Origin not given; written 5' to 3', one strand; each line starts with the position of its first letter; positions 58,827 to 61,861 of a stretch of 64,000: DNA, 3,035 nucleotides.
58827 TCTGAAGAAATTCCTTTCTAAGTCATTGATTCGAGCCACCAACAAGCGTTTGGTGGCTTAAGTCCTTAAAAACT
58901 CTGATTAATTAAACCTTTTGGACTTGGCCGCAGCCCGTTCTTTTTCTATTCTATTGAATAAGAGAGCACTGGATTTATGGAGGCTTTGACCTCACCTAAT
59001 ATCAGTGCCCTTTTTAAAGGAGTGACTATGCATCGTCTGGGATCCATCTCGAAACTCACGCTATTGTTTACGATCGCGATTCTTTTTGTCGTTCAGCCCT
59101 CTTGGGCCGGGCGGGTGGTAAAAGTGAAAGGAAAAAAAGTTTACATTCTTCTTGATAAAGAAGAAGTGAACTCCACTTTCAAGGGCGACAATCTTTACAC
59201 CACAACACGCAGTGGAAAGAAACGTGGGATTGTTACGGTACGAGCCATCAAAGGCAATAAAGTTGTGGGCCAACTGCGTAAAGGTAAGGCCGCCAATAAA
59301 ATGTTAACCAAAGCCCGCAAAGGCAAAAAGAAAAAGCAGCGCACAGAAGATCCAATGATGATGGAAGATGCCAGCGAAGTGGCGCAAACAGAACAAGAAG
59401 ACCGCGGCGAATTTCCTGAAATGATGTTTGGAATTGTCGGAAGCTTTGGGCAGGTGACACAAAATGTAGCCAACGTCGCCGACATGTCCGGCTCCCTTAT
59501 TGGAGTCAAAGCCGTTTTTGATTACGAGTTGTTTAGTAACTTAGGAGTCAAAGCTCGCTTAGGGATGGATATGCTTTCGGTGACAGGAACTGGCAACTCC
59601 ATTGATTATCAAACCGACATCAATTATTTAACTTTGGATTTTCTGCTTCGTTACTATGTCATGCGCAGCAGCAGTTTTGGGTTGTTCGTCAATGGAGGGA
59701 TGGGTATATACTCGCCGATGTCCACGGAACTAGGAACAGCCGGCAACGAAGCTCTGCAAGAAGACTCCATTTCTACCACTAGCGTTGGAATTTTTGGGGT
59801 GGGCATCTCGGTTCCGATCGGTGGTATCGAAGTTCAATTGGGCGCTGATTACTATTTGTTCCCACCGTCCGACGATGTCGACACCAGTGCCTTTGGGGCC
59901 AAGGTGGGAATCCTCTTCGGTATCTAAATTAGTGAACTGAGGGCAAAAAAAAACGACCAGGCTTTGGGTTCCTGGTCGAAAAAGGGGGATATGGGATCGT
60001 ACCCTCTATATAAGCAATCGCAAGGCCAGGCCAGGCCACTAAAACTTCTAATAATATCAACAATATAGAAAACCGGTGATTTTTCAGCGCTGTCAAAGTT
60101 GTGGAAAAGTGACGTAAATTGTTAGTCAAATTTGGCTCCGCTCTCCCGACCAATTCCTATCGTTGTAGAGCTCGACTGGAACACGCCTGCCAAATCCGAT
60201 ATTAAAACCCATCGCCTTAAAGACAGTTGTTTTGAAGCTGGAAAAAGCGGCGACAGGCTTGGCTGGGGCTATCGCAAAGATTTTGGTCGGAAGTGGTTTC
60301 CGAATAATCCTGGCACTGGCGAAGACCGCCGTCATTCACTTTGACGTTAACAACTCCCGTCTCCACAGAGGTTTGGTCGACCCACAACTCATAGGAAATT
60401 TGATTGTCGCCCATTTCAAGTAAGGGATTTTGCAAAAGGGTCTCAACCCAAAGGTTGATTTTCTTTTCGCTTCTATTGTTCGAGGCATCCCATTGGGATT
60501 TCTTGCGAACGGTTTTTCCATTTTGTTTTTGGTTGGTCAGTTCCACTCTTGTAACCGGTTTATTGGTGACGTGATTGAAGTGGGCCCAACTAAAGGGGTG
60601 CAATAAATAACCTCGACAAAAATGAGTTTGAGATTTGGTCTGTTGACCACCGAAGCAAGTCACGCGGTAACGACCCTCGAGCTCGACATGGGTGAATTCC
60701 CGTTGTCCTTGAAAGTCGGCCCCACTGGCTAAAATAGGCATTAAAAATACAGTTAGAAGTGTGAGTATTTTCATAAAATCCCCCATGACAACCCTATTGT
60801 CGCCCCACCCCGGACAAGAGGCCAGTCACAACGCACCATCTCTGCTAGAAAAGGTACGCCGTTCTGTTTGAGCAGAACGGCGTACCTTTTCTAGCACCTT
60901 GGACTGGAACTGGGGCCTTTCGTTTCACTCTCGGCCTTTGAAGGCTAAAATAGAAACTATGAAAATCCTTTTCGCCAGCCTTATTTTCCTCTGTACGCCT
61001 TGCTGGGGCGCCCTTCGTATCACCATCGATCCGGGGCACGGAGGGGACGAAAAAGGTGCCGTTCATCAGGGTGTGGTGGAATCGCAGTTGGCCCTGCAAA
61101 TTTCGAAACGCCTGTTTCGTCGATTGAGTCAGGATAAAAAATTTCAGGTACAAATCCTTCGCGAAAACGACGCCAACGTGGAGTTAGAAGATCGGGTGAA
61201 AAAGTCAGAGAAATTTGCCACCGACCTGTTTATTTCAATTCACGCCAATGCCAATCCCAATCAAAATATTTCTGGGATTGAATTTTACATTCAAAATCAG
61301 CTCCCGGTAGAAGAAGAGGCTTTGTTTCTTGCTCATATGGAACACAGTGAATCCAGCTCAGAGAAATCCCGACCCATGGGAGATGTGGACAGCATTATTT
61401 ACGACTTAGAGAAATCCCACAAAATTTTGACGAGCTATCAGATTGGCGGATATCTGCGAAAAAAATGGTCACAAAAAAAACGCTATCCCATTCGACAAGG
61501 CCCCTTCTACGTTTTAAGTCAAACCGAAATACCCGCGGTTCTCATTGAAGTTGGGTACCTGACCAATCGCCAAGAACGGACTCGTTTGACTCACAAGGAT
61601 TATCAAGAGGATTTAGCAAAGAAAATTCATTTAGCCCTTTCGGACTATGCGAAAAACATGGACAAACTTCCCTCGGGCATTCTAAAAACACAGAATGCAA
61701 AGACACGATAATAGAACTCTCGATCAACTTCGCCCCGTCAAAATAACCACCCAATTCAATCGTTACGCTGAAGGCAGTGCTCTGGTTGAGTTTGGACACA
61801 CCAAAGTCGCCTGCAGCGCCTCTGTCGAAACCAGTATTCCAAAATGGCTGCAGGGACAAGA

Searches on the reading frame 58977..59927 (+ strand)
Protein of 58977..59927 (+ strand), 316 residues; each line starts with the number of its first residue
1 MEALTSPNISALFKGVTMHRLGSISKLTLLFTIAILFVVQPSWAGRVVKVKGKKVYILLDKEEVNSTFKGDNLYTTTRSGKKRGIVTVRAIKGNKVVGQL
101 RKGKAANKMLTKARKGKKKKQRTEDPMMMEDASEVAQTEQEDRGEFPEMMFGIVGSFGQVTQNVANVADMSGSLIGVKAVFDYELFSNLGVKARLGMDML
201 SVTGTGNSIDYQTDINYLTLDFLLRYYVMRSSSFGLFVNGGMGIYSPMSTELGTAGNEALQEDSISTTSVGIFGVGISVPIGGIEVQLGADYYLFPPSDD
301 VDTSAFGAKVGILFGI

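Call 42: search_protein_families(library=pfam, proteins=[window:58977-59927:+], max_evalue=0.00001)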
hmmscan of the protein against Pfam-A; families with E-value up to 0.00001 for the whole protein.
window:58977-59927:+ (316 aa): 1 family
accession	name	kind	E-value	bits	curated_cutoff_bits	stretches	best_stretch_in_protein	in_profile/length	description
PF13505.12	OMP_b-brl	-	1.3e-07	32.4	28.7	1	151-314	22-175/175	Outer membrane protein beta-barrel domain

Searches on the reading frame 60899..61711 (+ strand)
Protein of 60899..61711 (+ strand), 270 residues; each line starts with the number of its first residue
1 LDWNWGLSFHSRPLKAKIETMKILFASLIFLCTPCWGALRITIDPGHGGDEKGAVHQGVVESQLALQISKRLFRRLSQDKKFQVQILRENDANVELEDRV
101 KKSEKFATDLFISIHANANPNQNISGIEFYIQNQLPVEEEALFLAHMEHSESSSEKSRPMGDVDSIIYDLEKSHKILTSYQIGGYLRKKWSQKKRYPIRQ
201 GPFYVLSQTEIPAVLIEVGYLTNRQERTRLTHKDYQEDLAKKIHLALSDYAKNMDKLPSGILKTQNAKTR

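Call 42: search_protein_families(library=pfam, proteins=[window:60899-61711:+], max_evalue=0.00001)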
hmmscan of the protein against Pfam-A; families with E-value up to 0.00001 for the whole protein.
window:60899-61711:+ (270 aa): 1 family
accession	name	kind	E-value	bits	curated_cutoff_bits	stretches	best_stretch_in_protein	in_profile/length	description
PF01520.23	Amidase_3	-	3.2e-44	151.5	27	1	41-247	1-172/174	N-acetylmuramoyl-L-alanine amidase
